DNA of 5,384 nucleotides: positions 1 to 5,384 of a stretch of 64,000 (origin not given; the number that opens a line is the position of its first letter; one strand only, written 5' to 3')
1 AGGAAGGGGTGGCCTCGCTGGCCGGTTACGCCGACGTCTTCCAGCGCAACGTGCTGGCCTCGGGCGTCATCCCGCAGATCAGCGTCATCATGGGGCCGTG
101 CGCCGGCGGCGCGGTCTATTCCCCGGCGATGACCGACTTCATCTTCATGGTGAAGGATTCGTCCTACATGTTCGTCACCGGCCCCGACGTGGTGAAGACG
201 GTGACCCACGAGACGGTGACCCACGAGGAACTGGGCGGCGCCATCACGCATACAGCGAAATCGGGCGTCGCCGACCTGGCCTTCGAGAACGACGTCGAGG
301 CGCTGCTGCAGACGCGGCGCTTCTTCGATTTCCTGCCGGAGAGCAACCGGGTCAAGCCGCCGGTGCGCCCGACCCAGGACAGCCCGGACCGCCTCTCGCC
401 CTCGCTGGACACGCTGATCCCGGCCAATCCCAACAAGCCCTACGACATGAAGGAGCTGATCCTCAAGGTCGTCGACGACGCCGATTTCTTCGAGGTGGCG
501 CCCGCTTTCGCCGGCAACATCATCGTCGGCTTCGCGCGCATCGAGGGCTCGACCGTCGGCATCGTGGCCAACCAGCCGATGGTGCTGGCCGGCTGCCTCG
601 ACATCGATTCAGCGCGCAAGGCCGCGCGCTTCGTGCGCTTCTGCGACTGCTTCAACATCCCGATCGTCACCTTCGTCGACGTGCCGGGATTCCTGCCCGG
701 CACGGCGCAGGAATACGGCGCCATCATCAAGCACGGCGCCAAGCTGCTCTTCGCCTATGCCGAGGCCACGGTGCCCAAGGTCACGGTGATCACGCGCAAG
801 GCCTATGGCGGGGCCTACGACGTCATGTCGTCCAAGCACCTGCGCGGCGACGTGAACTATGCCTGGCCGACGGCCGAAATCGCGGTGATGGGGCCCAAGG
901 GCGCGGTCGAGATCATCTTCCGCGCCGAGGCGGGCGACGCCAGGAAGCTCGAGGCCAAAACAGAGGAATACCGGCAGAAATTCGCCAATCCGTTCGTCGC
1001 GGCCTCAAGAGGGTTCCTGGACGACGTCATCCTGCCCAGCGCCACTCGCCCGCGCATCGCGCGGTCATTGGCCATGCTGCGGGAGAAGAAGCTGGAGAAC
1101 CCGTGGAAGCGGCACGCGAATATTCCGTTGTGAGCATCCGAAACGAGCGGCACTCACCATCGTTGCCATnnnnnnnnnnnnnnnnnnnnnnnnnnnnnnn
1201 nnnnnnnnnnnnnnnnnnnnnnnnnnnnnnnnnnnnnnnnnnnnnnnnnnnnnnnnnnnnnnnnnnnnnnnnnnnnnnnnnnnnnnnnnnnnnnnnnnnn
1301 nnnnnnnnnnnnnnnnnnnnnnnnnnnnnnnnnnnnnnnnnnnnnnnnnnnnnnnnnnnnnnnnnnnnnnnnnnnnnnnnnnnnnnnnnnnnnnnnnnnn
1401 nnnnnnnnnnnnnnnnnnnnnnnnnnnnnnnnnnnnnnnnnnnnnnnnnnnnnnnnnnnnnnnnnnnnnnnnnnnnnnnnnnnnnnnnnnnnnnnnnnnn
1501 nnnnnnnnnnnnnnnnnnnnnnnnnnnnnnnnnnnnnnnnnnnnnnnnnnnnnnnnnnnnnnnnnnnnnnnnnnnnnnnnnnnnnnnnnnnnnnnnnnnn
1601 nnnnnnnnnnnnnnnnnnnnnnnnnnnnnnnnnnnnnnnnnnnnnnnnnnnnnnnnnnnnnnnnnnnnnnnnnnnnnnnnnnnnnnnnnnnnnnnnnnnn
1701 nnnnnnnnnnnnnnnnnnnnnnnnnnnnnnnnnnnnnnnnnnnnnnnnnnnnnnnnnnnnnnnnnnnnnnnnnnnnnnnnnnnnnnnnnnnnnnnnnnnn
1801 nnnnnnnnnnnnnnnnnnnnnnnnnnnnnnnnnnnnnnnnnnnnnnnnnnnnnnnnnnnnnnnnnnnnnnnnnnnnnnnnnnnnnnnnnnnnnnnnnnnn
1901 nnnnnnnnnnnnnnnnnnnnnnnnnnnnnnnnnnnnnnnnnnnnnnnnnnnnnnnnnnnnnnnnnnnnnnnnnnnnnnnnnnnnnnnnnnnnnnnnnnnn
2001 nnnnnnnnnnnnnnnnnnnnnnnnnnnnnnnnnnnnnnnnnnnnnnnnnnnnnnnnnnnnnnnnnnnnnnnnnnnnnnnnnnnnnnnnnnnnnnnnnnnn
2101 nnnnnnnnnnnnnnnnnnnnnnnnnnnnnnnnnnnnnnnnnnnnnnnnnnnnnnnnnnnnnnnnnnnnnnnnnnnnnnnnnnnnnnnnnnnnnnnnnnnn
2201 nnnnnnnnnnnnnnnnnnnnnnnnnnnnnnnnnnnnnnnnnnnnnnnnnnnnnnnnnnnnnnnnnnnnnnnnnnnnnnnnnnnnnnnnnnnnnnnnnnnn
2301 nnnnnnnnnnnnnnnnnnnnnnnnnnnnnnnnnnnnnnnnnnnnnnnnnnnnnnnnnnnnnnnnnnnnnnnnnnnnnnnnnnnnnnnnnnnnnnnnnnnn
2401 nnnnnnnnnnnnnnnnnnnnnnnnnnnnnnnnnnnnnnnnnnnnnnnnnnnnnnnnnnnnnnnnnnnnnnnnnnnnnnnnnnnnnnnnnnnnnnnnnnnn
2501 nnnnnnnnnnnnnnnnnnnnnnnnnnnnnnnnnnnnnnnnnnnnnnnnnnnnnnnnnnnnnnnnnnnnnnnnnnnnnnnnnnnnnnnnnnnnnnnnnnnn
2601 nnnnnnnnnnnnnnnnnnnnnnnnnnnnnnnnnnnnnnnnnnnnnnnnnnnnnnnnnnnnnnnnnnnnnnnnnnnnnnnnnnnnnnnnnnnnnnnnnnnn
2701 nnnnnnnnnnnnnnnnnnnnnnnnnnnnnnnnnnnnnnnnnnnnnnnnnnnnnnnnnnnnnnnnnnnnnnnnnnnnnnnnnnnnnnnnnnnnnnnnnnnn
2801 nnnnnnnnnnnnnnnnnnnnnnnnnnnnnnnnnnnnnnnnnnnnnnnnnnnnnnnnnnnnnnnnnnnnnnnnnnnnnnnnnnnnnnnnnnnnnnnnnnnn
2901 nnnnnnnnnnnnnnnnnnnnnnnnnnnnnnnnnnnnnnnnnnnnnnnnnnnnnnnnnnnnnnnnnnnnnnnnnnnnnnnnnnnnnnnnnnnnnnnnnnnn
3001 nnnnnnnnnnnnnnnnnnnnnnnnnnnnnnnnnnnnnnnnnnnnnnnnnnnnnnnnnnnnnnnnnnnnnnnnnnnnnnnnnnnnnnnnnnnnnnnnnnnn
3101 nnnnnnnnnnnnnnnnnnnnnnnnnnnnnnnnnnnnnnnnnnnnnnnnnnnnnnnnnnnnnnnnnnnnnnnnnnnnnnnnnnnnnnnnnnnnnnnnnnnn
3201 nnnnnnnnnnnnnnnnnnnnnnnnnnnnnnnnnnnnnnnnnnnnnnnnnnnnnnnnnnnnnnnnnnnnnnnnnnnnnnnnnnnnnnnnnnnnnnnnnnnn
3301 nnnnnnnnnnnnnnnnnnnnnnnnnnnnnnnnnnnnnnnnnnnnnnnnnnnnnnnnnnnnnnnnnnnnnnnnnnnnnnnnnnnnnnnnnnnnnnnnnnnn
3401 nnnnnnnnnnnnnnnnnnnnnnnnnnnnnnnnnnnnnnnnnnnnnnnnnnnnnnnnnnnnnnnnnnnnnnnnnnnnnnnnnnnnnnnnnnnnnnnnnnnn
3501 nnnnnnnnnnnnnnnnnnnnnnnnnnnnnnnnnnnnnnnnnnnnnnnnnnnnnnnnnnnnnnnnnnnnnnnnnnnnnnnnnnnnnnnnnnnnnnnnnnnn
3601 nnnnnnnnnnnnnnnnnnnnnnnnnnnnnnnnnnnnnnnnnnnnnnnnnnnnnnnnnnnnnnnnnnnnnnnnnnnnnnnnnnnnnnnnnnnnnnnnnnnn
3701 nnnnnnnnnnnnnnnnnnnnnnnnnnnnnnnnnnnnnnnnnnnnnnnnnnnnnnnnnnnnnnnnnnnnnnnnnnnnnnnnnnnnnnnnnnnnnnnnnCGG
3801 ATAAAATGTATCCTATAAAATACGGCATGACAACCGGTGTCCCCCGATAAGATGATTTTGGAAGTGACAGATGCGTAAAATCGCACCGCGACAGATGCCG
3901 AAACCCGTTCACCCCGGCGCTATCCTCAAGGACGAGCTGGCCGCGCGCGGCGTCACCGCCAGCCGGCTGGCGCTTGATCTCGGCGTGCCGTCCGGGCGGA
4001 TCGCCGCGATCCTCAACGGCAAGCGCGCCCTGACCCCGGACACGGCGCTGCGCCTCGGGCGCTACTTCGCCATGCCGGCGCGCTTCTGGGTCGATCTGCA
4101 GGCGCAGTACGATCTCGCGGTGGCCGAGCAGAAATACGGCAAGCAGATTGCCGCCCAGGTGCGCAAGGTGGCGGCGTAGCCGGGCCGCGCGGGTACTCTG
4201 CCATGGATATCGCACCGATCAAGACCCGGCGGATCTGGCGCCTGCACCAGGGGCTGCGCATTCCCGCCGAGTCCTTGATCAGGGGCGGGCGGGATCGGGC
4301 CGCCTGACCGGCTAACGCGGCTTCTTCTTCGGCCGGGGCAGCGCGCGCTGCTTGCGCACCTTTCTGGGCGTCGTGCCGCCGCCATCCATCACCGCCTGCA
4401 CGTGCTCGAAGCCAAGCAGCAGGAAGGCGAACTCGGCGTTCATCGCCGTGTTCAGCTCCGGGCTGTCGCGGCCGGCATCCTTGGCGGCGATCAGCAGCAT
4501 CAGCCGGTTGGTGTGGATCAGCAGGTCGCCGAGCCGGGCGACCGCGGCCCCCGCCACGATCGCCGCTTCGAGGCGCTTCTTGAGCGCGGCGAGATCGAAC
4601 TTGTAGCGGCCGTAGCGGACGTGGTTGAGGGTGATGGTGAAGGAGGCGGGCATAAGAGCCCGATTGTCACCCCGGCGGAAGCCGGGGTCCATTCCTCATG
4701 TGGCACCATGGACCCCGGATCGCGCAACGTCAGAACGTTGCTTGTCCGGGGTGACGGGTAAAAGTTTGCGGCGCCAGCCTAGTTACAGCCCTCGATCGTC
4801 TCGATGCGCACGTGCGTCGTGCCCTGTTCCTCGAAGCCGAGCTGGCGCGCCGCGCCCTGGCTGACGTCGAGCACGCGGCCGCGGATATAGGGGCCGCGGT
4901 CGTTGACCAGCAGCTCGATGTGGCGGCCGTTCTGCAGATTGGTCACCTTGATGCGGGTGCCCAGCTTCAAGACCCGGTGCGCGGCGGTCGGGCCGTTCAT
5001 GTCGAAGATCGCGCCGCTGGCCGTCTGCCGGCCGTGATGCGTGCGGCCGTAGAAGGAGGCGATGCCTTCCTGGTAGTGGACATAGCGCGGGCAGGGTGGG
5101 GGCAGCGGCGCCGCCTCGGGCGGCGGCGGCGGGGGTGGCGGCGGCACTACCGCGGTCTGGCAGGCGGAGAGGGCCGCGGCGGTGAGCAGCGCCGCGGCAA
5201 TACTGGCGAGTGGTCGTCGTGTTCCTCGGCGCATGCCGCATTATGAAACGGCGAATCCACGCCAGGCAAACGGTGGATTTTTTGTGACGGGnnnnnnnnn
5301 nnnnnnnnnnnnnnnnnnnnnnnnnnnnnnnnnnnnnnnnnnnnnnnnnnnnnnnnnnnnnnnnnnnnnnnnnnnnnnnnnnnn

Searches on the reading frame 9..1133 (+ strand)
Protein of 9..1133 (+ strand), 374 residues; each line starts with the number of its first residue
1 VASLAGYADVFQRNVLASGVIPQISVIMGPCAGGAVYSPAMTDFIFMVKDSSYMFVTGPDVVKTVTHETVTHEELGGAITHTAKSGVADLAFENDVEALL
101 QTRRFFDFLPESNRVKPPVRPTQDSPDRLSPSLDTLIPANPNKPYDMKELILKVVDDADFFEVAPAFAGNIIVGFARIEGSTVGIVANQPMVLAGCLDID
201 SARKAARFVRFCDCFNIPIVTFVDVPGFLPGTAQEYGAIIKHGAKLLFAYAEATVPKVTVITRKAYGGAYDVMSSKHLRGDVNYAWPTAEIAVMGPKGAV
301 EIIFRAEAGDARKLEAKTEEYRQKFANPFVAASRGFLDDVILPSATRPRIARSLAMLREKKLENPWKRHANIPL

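Call 18: search_protein_families(library=pfam, proteins=[window:9-1133:+], max_evalue=0.01)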
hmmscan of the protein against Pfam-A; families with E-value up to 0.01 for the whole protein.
window:9-1133:+ (374 aa): 2 families
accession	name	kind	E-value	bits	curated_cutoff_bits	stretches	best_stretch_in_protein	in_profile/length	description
PF01039.27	Carboxyl_trans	-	9.6e-154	513.1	22.3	1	2-372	113-493/493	Carboxyl transferase domain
PF03255.19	ACCA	-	3.4e-11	43.3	23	1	195-307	126-234/310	Acetyl co-enzyme A carboxylase carboxyltransferase-like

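Call 19: find_related_loci(query=window:9-1133:+, collection=genome_contigs, flank=10000)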
Query window:9-1133:+ (374 aa) in genome_contigs; peptide patterns used: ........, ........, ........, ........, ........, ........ (x = any residue, [..] = any of these).
600 stretches matched a pattern (row limit reached: there are more); 600 encode a relative of the query (tblastn E <= 1e-3); the best 80 are kept; 80 distinct loci.
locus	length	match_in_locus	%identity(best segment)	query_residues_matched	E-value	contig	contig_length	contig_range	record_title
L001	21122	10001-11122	85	1-374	0e+0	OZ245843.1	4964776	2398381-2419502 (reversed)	MAG: Thalassobaculaceae bacterium isolate e545f006-075f-47ef-8315-a68c875f4ccb genome assembly, chromosome: 1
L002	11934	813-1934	85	1-374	0e+0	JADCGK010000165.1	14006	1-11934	MAG: Azospirillum sp. isolate M122S2SP1A49QC M122S2_165, whole genome shotgun sequence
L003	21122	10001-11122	84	1-374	0e+0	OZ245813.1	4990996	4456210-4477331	MAG: Candidatus Endolissoclinum sp. isolate 5219e499-2317-44af-81b6-4ab5b54e47ab genome assembly, chromosome: 1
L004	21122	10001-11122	82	1-374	0e+0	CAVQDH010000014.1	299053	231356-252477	MAG: uncultured Alphaproteobacteria bacterium isolate MFD02416.bin.1.390 genome assembly, contig: contig_8626, whole gen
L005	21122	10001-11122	82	1-374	0e+0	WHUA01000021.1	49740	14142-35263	MAG: Alphaproteobacteria bacterium isolate Dino_bin54 k141_354311_length_49740_cov_34.0701, whole genome shotgun sequenc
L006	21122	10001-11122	81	1-374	0e+0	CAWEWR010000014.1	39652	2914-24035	MAG: uncultured Alphaproteobacteria bacterium isolate MFD03346.bin.2.45 genome assembly, contig: contig_47556, whole gen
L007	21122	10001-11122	81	1-374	0e+0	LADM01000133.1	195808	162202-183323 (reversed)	MAG: Gammaproteobacteria bacterium BRH_c0 BRHa_1002593, whole genome shotgun sequence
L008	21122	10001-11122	82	1-374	0e+0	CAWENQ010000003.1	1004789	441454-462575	MAG: uncultured Alphaproteobacteria bacterium isolate MFD02360.bin.1.49 genome assembly, contig: contig_11940, whole gen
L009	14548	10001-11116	81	3-374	0e+0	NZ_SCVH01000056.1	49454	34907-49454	MAG: Reyranella sp. isolate GW715_bin.46 GW715_bin.46-46825, whole genome shotgun sequence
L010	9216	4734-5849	82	3-374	0e+0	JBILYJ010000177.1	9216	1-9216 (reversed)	MAG: Reyranella sp. isolate ME2018-11-08_3300044516_group8_bin18 Rohwer_bin1919_scaffold_5819_c1, whole genome shotgun s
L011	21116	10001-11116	82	3-374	0e+0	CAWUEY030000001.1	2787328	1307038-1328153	MAG: Rhodospirillales bacterium isolate 4fd3a609-4b20-488f-a53c-3ffcb215da44 genome assembly, contig: contig_1, whole ge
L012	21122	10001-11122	84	1-374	0e+0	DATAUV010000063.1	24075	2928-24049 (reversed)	MAG TPA_asm: Stellaceae bacterium isolate SMAG_U5581 k141_1364536, whole genome shotgun sequence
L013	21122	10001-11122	80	1-374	0e+0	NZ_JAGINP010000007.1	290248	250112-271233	Azospirillum rugosum strain IMMIB AFH-6 Ga0451090_07, whole genome shotgun sequence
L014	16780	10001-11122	79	1-374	0e+0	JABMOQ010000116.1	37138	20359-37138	MAG: Rhodospirillaceae bacterium isolate bin.380 k141_3005476, whole genome shotgun sequence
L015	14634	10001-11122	81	1-374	0e+0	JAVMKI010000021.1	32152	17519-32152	MAG: Candidatus Contendobacter sp. isolate SCELSE-7-Con RS32308SPAdes_bin.011_0000000021, whole genome shotgun sequence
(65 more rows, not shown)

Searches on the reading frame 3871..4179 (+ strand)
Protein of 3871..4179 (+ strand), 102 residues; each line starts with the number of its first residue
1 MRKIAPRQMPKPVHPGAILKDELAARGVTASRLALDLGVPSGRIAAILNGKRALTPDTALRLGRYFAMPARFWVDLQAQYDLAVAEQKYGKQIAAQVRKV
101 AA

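Call 18: search_protein_families(library=pfam, proteins=[window:3871-4179:+], max_evalue=0.01)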
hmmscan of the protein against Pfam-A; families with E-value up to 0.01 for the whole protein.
window:3871-4179:+ (102 aa): 2 families
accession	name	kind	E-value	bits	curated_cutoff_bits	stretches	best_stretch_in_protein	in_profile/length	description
PF01381.28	HTH_3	-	3.4e-06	27.4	23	1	19-68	1-50/55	Helix-turn-helix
PF13560.12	HTH_31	-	0.00047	20.8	27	1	24-69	11-57/64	Helix-turn-helix domain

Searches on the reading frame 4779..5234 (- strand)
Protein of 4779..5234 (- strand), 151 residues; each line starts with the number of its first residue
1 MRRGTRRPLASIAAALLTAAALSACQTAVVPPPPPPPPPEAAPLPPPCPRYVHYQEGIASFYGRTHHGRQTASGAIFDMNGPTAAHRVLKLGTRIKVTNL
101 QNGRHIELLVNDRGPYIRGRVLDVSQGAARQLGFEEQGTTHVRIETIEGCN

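Call 18: search_protein_families(library=pfam, proteins=[window:4779-5234:-], max_evalue=0.01)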
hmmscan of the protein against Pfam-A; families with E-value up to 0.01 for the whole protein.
window:4779-5234:- (151 aa): 1 family
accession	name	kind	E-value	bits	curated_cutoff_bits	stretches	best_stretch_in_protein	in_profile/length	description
PF03330.24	DPBB_1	-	1.4e-19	70.6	28.8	1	55-144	2-83/83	Lytic transglycolase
